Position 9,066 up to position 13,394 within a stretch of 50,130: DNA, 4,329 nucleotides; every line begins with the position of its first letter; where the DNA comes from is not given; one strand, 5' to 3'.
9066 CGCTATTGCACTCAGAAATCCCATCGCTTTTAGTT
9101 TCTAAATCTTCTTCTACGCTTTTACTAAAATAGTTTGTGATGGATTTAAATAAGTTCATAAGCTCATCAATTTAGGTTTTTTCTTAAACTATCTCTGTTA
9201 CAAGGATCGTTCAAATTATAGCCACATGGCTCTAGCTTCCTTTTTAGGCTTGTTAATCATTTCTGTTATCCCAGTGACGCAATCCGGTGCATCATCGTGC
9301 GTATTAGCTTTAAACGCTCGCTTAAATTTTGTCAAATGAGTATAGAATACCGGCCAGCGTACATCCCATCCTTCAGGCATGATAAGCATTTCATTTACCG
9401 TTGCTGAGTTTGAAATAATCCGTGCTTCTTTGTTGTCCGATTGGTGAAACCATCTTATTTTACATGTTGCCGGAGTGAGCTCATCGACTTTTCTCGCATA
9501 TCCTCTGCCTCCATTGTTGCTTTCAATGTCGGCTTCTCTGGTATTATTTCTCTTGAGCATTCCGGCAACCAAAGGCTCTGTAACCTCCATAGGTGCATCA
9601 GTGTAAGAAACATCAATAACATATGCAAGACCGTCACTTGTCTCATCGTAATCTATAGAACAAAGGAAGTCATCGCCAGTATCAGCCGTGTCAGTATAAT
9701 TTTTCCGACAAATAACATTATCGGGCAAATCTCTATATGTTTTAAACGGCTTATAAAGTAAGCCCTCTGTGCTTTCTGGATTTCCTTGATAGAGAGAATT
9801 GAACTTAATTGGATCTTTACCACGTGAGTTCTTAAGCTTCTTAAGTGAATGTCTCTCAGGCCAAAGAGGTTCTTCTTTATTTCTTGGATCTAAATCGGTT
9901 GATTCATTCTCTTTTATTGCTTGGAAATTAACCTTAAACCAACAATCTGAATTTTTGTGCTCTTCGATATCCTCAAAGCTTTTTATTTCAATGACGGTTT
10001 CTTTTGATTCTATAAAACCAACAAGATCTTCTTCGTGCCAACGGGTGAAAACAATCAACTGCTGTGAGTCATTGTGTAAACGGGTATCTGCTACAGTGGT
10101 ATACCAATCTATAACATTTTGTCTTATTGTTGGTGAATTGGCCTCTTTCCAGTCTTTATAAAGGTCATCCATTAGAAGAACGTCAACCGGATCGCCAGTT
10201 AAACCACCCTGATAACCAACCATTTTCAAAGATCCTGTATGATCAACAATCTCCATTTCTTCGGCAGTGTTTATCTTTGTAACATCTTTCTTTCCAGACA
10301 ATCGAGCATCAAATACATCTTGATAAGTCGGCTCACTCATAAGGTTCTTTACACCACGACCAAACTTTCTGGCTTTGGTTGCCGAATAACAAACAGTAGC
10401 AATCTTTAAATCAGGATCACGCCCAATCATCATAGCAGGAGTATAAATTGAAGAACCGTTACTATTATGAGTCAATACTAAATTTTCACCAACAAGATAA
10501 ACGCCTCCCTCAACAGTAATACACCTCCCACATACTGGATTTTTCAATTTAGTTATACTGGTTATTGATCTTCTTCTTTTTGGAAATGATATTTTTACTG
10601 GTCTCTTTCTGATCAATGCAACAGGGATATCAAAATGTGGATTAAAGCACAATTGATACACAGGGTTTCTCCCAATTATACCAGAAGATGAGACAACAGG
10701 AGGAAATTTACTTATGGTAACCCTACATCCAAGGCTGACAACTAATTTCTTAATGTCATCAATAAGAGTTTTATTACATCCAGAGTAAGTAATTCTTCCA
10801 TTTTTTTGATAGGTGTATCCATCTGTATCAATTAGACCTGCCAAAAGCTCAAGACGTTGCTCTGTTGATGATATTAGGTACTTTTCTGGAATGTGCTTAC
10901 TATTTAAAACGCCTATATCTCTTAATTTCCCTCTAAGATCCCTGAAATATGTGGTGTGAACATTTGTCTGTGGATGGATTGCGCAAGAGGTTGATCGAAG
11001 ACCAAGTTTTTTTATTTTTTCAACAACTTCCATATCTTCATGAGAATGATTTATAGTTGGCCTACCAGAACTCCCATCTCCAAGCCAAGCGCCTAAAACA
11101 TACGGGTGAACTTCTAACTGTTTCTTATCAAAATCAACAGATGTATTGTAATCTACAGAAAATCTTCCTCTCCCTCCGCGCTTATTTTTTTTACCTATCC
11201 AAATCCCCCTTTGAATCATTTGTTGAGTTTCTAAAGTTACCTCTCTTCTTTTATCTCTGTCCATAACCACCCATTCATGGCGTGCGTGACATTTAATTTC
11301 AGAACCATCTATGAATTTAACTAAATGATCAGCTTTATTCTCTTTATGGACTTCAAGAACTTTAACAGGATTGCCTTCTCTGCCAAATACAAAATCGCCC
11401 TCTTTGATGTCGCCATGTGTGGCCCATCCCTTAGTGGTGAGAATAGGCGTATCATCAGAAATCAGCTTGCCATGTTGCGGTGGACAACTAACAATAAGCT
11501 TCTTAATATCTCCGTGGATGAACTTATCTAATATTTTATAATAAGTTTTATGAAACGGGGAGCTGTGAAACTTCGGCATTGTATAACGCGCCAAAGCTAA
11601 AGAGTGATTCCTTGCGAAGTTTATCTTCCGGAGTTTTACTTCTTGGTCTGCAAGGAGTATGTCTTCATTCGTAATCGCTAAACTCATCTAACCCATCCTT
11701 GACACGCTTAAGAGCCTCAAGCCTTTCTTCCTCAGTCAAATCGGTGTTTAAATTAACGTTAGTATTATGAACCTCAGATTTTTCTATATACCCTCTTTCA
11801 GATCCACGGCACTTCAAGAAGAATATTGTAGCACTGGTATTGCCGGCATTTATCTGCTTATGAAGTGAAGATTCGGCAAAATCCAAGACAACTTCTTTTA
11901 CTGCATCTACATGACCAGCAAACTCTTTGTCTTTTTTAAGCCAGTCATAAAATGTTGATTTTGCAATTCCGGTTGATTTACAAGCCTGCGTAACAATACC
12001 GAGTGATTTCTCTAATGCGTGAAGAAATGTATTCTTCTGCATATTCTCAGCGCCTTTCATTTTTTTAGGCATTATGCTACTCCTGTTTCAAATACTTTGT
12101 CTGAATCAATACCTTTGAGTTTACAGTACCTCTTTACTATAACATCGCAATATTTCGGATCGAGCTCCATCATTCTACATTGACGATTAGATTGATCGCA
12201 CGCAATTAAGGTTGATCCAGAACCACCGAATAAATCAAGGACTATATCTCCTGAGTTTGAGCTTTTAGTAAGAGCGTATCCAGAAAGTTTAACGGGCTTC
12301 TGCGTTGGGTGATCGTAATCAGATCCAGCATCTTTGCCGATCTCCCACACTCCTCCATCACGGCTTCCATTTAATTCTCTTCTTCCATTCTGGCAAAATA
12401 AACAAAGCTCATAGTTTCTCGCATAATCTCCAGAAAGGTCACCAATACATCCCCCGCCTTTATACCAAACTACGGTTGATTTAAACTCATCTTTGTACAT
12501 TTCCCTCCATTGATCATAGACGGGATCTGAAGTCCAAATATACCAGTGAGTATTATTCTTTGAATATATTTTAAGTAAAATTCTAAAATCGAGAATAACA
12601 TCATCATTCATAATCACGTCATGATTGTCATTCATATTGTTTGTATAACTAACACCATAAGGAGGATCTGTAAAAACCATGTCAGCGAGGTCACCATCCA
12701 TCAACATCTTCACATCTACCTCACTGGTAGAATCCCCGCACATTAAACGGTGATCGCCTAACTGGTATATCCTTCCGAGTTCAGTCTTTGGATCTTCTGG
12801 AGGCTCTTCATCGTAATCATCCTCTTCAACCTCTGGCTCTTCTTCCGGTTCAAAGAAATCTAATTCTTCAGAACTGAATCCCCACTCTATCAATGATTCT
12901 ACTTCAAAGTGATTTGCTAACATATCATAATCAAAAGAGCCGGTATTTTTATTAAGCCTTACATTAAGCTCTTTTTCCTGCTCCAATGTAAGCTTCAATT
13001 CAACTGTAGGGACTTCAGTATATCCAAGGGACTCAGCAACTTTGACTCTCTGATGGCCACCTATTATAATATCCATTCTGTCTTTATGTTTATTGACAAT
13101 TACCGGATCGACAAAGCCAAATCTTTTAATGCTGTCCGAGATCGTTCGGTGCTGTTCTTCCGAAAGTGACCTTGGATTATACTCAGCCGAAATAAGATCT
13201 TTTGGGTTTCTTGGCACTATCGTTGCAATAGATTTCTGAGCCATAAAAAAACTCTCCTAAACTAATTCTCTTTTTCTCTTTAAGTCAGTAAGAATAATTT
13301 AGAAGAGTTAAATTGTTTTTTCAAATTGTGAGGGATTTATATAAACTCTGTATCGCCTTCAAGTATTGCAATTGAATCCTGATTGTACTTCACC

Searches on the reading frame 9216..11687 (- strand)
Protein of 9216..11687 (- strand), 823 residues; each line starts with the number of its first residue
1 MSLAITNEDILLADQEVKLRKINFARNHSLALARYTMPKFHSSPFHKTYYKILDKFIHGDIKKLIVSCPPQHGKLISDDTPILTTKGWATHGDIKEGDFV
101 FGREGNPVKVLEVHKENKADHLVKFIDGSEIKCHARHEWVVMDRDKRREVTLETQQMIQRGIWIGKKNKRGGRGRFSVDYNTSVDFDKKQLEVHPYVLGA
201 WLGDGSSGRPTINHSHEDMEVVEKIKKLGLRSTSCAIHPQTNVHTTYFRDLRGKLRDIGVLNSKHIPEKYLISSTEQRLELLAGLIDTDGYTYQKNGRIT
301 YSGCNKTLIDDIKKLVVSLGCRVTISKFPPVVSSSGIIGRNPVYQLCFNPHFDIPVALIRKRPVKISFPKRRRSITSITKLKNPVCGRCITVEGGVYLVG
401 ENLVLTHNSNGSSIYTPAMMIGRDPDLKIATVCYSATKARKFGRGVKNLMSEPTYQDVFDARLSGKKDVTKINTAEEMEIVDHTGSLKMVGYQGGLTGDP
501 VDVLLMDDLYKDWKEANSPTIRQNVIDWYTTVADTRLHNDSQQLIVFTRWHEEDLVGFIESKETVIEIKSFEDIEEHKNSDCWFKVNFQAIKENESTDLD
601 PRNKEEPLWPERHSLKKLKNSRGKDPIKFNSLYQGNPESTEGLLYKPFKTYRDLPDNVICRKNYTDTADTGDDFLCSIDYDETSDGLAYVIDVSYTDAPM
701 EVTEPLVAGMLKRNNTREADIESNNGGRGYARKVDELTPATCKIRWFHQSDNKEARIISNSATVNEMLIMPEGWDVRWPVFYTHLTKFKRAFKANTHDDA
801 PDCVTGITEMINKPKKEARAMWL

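Call 7: search_protein_families(library=phrogs, proteins=[window:9216-11687:-])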
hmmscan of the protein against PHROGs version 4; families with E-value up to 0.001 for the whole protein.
window:9216-11687:- (823 aa): 10 families
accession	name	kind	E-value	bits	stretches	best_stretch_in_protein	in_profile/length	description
phrog_38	-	head and packaging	6.9e-83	280.6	3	413-817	323-709/760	terminase large subunit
phrog_30251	-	head and packaging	1.3e-47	163.5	1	418-800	77-449/799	terminase large subunit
phrog_4758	-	head and packaging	3.2e-39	135.7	2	416-570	78-227/243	terminase large subunit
phrog_36964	-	head and packaging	1.3e-33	117.1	1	58-415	76-441/890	terminase large subunit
phrog_19299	-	head and packaging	1.1e-27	97.8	1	63-326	20-300/702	terminase large subunit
phrog_5573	-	head and packaging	1.4e-26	94.5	1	581-817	10-241/250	terminase large subunit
phrog_15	-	head and packaging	1.3e-25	90.9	1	43-296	47-312/1330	terminase large subunit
phrog_50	-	DNA, RNA and nucleotide metabolism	6.6e-11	42.9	1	49-212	63-212/570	DnaC-like helicase loader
phrog_510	-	DNA, RNA and nucleotide metabolism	1.2e-09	38.5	1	39-305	370-639/667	DNA primase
phrog_30356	-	DNA, RNA and nucleotide metabolism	0.00028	20.1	1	191-326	485-635/823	helicase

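Call 16: search_dna_similar(query=window:9216-11687:-, collection=phages, mode=protein, max_rows=15)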
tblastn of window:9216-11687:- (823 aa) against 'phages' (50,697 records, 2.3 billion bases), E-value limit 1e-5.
Records with a match: 2317; places in all: 2338; records where one place covers at least 80% of the query: 8.
Best place of each record, by identity: <60% 2317.
By first word of the organism name: Mycobacterium 775; Microbacterium 273; Salmonella 185; Gordonia 170; Vibrio 70; Escherichia 66; Acinetobacter 50; Stx2a-converting 49; Lactococcus 47; Aeromonas 44; and 97 more.
By host as written in the record: Mycobacterium smegmatis mc2 155 564; - 178; Gordonia terrae 3612 130; Mycobacterium smegmatis mc#155 114; Microbacterium foliorum NRRL B-24224 SEA 111; Microbacterium foliorum NRRL B-24224 104; Salmonella enterica 43; Escherichia coli 35; and 400 more.
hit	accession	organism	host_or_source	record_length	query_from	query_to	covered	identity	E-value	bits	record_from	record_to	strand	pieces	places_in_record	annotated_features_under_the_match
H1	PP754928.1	Porphyromonas phage phage005b_ATCC49417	Porphyromonas gingivalis ATCC 49417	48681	5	809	98%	45.7%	0e+0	686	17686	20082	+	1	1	terminase large subunit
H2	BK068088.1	Porphyromonas phage phage005a_ATCC49417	Porphyromonas gingivalis ATCC 49417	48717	5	809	98%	45.7%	0e+0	686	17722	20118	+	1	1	terminase LSU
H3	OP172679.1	Bacteroides phage BF766P4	Bacteroides fragilis DA766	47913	25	809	95%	45.3%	0e+0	645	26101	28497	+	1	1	hypothetical protein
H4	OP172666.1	Bacteroides phage BF486P1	Bacteroides fragilis DA486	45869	25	819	97%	44.6%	0e+0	640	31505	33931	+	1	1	hypothetical protein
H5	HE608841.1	Bacteroides phage B124-14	Bacteroides fragilis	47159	25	809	95%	45.1%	0e+0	642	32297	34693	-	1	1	putative phage terminase large subunit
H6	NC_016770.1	Bacteroides phage B124-14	Bacteroides fragilis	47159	25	809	95%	45.1%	0e+0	642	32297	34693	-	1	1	terminase large subunit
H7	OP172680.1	Bacteroides phage BK649P1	Bacteroides ovatus BSC649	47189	25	819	97%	44.5%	0e+0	637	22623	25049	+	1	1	hypothetical protein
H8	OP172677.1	Bacteroides phage BF702P1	Bacteroides fragilis DA702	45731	25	809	95%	45.0%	0e+0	643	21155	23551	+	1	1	hypothetical protein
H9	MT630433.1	Bacteroides phage vB_BfrS_23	Bacteroides fragilis GB124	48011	25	809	55%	47.6%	5e-104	416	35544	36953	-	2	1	terminase large subunit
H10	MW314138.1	Bacteroides phage vB_BfraS_NCTC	Bacteroides fragilis NCTC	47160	25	809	55%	47.6%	3e-103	415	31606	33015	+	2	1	terminase large subunit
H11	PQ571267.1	Bacteroides phage BKO1-3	Bacteroides koreensis HM3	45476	1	809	58%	45.4%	5e-100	412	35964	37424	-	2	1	terminase large subunit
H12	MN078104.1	Bacteroides phage Barc2635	Bacteroides fragilis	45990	25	809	55%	47.4%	4e-103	414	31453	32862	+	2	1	putative terminase large subunit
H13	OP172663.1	Bacteroides phage BF10P2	Bacteroides fragilis CSC10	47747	25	809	55%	47.2%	2e-103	414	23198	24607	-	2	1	hypothetical protein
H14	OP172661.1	Bacteroides phage BF8P1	Bacteroides fragilis TSN8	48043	25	809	55%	47.2%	2e-103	414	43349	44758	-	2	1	hypothetical protein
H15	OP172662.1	Bacteroides phage BF10P1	Bacteroides fragilis CSC10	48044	25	809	55%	47.2%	2e-103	414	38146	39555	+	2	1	hypothetical protein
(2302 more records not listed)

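Call 18: find_related_loci(query=window:9216-11687:-, collection=viral_contigs, flank=10000)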
Query window:9216-11687:- (823 aa) in viral_contigs; peptide patterns used: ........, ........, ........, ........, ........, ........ (x = any residue, [..] = any of these).
48 stretches matched a pattern; 47 encode a relative of the query (tblastn E <= 1e-3); 46 distinct loci.
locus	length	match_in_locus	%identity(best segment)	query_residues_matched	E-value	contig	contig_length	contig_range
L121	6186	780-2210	73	1-809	0e+0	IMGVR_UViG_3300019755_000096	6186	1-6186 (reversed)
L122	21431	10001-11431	73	1-809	0e+0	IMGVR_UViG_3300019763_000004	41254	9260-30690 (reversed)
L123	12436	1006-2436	73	1-809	0e+0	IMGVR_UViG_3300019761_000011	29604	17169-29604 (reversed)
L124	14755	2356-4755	42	5-809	0e+0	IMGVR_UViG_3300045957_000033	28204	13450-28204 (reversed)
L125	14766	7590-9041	66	1-813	3e-175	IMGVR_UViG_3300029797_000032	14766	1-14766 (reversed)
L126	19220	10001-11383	64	21-809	1e-168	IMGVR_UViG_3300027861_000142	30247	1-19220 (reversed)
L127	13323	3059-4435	66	25-812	1e-166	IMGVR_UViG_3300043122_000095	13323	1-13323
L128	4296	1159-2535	66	25-812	8e-172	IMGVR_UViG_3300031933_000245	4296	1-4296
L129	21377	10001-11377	66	25-812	3e-166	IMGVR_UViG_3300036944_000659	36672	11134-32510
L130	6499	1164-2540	66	25-812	3e-167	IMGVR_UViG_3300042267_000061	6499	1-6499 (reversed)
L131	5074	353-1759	60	6-809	1e-160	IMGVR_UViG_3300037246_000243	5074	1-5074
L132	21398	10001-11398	60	6-809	6e-155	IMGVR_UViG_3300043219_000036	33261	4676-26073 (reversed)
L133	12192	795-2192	60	6-809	5e-155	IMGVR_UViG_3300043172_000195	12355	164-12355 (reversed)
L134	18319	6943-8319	54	25-810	1e-131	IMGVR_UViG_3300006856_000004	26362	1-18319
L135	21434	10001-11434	53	5-809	5e-127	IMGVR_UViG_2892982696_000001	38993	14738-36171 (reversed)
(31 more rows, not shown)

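Call 33: find_related_loci(query=window:9216-11687:-, collection=metagenome_contigs, flank=10000)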
Query window:9216-11687:- (823 aa) in metagenome_contigs; peptide patterns used: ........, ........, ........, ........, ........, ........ (x = any residue, [..] = any of these).
76 stretches matched a pattern; 43 encode a relative of the query (tblastn E <= 1e-3); 43 distinct loci.
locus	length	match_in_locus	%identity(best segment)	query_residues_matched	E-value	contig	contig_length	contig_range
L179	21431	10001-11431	73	1-809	0e+0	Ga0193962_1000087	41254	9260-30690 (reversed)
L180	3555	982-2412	73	1-809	0e+0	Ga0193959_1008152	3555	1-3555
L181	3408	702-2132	72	1-809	0e+0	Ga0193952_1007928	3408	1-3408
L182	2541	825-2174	67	25-810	0e+0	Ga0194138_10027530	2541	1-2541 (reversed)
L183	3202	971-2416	66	6-814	0e+0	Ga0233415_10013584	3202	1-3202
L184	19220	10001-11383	64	21-809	6e-169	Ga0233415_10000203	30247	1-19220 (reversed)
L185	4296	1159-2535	66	25-812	5e-172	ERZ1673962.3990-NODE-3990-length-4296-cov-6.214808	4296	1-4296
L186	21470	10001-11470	54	3-819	4e-133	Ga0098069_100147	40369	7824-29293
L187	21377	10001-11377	54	25-810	6e-132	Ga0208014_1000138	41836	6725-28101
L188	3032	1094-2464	52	25-809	3e-137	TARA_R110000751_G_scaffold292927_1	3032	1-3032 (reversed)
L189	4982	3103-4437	51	32-809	4e-129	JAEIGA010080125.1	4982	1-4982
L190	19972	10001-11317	51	38-809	4e-127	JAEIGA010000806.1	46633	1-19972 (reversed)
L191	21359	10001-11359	51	27-810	4e-127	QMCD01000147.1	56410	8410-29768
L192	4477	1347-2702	50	32-815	6e-128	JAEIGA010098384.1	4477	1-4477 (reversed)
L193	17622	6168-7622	49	1-809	1e-121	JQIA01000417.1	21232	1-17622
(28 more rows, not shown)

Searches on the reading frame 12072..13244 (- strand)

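Call 7: search_protein_families(library=phrogs, proteins=[window:12072-13244:-])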
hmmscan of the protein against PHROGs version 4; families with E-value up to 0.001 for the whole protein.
window:12072-13244:- (390 aa): 27 families (the best 25 are shown)
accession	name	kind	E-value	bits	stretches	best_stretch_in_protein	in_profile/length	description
phrog_498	-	other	8.2e-105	352.7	1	7-388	33-434/633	DNA methyltransferase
phrog_67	-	other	4.9e-41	142.6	1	140-378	99-348/743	DNA methyltransferase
phrog_620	-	DNA, RNA and nucleotide metabolism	3.8e-31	109.9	1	6-151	6-157/217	ParB-like partition protein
phrog_9353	-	unknown function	8.5e-27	95.6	1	17-155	19-164/245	-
phrog_8071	-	DNA, RNA and nucleotide metabolism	3.8e-23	83.4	1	17-210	15-217/389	ParB-like partition protein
phrog_3008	-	other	1.3e-22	81.3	1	309-380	147-218/244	DNA methyltransferase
phrog_23085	-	unknown function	1.3e-22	81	1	284-384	12-116/138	-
phrog_940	-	DNA, RNA and nucleotide metabolism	2.2e-17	64.3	1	8-148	5-142/388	nuclease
phrog_5475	-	unknown function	6.7e-15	55.8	1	17-113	11-100/458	-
phrog_930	-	DNA, RNA and nucleotide metabolism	2.2e-14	54.8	1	8-132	6-133/223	ParB-like partition protein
phrog_723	-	DNA, RNA and nucleotide metabolism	3e-14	54.3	1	13-161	17-166/223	ParB-like partition protein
phrog_18293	-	other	4.6e-14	53.4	1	312-378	46-112/119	methyltransferase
phrog_15396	-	DNA, RNA and nucleotide metabolism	2.6e-13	51.4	1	23-124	18-116/258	ParB-like partition nuclease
phrog_26387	-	DNA, RNA and nucleotide metabolism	2e-09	38.2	1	16-83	17-85/252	ParB-like partition nuclease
phrog_8769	-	other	4.1e-09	37.2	1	333-381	13-61/71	methyltransferase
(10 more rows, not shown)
